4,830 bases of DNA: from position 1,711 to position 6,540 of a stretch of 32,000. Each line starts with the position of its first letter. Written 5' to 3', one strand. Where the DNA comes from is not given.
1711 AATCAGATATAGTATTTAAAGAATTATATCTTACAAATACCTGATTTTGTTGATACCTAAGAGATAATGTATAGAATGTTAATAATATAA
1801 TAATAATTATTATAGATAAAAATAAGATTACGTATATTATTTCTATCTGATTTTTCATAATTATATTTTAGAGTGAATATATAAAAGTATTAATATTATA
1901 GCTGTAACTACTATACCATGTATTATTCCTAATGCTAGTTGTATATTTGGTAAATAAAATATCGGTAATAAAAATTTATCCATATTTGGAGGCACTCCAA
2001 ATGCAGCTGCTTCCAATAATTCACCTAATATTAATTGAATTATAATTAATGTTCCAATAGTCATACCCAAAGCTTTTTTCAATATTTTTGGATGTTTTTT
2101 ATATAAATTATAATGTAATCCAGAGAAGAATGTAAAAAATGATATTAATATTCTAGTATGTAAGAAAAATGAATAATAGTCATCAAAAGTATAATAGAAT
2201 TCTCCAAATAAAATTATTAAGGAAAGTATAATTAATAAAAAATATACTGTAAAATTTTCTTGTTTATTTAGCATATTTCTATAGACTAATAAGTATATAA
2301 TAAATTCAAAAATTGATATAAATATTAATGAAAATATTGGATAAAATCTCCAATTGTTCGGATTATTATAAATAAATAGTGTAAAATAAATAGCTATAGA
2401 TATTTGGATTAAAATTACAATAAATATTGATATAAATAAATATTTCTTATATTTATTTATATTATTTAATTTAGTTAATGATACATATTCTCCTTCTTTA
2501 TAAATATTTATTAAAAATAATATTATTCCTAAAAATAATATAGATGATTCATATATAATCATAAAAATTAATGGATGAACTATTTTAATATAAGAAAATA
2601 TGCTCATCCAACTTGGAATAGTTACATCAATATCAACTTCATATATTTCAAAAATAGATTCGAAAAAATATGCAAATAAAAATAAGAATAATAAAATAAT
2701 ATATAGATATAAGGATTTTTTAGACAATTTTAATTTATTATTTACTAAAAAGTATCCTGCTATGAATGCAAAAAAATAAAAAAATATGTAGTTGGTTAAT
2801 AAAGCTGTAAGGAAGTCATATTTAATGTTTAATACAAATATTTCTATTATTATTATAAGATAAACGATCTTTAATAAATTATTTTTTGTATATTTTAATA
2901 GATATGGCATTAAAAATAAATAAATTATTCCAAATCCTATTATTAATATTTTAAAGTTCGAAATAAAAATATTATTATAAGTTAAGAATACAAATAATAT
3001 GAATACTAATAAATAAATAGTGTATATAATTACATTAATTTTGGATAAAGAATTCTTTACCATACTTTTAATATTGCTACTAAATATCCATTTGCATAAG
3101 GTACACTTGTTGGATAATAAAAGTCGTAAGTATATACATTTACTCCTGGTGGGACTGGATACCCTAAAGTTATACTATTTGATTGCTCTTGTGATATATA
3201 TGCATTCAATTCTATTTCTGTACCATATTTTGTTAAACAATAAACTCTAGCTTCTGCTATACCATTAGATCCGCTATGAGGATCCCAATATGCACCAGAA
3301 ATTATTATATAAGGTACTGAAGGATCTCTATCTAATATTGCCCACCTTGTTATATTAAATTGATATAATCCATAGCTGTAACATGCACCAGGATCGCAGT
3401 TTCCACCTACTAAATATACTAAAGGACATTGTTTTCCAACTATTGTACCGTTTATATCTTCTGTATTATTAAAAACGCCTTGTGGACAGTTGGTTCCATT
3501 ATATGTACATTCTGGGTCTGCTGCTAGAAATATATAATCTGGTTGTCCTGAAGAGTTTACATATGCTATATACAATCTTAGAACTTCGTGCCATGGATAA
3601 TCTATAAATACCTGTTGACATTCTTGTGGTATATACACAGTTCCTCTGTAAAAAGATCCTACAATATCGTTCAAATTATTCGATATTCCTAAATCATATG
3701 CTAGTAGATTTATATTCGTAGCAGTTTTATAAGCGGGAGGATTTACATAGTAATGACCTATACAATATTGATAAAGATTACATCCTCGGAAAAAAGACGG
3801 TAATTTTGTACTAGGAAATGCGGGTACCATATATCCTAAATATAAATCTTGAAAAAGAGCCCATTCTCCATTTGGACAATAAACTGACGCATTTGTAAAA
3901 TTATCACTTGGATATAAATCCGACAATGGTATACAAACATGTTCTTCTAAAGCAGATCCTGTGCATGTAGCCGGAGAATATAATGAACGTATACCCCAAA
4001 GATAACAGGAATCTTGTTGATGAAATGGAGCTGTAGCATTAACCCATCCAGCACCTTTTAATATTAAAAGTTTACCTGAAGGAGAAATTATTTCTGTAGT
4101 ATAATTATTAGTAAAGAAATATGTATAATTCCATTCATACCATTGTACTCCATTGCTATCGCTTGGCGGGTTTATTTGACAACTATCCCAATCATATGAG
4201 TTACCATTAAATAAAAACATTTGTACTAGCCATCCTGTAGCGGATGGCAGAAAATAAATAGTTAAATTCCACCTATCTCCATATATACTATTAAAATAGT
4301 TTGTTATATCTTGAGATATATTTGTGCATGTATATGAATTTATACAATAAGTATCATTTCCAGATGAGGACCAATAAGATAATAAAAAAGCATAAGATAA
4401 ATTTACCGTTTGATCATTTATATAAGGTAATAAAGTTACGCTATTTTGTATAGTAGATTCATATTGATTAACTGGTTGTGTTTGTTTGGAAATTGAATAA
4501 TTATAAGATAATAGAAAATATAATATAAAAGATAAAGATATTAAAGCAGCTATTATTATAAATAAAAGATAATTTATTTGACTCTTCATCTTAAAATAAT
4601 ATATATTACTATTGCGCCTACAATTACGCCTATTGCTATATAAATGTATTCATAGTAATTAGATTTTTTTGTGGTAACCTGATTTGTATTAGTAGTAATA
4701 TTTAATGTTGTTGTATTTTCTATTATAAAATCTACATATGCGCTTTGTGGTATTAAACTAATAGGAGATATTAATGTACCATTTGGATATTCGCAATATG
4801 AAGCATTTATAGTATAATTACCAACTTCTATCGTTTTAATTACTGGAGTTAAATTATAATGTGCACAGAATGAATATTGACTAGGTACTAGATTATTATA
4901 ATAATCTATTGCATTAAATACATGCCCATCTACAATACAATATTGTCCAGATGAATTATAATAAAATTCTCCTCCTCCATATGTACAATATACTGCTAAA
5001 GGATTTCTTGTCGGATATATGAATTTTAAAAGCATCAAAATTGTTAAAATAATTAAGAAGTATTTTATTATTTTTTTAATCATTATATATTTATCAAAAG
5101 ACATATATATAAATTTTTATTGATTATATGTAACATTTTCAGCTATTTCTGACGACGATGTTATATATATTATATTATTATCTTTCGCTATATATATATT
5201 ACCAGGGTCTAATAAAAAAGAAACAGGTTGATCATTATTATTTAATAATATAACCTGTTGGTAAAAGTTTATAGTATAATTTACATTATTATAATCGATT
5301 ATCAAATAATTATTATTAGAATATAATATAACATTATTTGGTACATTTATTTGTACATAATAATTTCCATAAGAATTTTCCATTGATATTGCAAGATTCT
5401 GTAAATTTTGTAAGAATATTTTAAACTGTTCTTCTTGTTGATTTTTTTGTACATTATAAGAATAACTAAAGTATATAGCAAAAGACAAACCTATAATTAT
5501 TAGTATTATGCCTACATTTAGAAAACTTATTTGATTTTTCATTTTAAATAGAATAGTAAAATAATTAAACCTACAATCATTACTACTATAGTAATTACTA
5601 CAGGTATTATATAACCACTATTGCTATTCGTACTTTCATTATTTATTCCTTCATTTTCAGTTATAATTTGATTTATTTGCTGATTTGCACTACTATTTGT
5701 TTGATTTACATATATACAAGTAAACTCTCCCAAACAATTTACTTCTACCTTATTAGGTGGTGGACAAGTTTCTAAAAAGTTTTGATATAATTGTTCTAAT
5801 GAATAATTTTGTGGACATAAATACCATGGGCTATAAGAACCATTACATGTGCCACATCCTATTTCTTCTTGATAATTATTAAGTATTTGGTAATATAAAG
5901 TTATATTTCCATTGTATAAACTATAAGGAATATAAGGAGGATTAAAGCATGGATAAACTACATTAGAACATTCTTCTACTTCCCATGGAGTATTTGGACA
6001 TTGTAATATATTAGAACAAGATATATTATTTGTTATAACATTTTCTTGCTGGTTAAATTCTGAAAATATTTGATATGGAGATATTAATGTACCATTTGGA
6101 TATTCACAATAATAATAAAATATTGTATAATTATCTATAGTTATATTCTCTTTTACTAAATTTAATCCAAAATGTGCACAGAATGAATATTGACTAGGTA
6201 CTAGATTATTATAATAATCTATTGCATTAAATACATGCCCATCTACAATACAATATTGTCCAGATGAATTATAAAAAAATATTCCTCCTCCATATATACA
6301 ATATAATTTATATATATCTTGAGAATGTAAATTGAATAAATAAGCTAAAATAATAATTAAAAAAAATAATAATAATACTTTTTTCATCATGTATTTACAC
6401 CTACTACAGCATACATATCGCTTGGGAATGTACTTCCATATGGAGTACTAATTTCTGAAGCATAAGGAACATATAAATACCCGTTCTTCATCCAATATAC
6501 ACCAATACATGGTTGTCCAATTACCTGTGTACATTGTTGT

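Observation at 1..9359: Seven proteins start with M-K-[S/N]-[Q/D] plus a 20-25-residue hydrophobic helix: an ultra-short, non-canonical class III signal?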

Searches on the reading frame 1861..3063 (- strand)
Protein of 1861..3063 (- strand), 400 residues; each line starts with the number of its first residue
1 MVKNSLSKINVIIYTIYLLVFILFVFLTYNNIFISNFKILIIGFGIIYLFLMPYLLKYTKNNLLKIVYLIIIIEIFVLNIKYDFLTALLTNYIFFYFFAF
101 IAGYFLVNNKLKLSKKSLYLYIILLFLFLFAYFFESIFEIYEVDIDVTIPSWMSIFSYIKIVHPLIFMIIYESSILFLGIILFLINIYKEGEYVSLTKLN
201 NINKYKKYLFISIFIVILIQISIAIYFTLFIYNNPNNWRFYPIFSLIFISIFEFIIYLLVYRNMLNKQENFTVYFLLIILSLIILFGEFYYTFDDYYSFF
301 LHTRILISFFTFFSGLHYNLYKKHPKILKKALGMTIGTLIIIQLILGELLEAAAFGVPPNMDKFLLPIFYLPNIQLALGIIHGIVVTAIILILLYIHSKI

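Call 5: search_protein_families(library=pfam, proteins=[window:1861-3063:-], max_evalue=0.1)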
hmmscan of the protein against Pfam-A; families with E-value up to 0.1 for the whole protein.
window:1861-3063:- (400 aa): 0 families

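Call 63: find_homologous_proteins(query=window:1861-3063:-, max_evalue=0.001)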
Query window:1861-3063:- (400 aa): 2 proteins with E <= 0.001 among 8000 candidates.
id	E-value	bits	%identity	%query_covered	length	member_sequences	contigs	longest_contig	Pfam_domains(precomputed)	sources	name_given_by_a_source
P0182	5.6e-233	791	100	100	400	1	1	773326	-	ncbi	ncbi:hypothetical protein YN1_4370 [Nanoarchaeota archaeon]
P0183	3.0e-77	279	58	64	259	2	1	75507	-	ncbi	ncbi:MAG: hypothetical protein ACP5GJ_00955 [Nanopusillaceae archaeon]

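Call 95: search_protein_families(library=ncbifam, proteins=[window:1861-3063:-], max_evalue=1)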
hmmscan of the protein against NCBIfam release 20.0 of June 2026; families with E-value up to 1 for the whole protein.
window:1861-3063:- (400 aa): 0 families

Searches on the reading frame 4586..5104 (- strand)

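Call 5: search_protein_families(library=pfam, proteins=[window:4586-5104:-], max_evalue=0.1)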
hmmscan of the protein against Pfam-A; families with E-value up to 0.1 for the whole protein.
window:4586-5104:- (172 aa): 1 family
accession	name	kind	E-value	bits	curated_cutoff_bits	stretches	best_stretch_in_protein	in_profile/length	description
PF03891.20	DUF333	-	0.049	14.4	25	0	33-51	3-21/47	Domain of unknown function (DUF333)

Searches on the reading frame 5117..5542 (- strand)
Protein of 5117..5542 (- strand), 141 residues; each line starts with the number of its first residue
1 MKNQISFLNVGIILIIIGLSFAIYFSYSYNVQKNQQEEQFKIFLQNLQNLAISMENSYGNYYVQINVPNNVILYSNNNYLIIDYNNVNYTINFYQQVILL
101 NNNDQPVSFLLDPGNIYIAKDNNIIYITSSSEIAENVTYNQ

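Call 5: search_protein_families(library=pfam, proteins=[window:5117-5542:-], max_evalue=0.1)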
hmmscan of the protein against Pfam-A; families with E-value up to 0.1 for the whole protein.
window:5117-5542:- (141 aa): 2 families
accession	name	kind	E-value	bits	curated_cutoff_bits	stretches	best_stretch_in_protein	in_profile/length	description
PF06523.16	DUF1106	-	0.017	15.6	27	1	24-82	10-72/91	Protein of unknown function (DUF1106)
PF14055.11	NVEALA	-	0.058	13.5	27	0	12-51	3-42/62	NVEALA protein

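Call 95: search_protein_families(library=ncbifam, proteins=[window:5117-5542:-], max_evalue=1)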
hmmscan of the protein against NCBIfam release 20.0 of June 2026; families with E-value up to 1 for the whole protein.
window:5117-5542:- (141 aa): 3 families
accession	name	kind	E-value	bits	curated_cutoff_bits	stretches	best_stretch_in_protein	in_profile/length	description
NF046005.2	near_gluc_PtsG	equivalog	0.013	15.8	45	1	4-40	4-37/85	MPN207a family PTS transporter accessory protein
NF040982.1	ComGD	equivalog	0.026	14.9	70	1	10-126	12-127/139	competence type IV pilus minor pilin ComGD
TIGR02514.1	type_III_yscP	equivalog_domain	0.16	12.2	76.5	1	33-67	39-73/129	type III secretion system needle length determinant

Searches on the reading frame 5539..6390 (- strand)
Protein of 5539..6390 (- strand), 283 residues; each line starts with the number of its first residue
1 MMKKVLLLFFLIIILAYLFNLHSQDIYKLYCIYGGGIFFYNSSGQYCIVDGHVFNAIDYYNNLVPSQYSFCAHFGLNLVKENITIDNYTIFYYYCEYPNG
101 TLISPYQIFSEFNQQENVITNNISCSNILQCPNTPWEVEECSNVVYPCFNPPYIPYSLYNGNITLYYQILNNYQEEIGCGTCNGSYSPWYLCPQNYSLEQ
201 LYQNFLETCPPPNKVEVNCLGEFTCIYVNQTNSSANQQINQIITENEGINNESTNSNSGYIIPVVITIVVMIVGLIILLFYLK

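Call 5: search_protein_families(library=pfam, proteins=[window:5539-6390:-], max_evalue=0.1)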
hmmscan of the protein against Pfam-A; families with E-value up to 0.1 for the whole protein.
window:5539-6390:- (283 aa): 2 families
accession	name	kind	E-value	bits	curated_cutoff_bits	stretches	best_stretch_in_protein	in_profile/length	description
PF12575.13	Pox_EPC_I2-L1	-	0.02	15.6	23.4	1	241-283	29-70/72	Poxvirus entry protein complex L1 and I2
PF07010.17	Endomucin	-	0.067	13.5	26.6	1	233-278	163-208/260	Endomucin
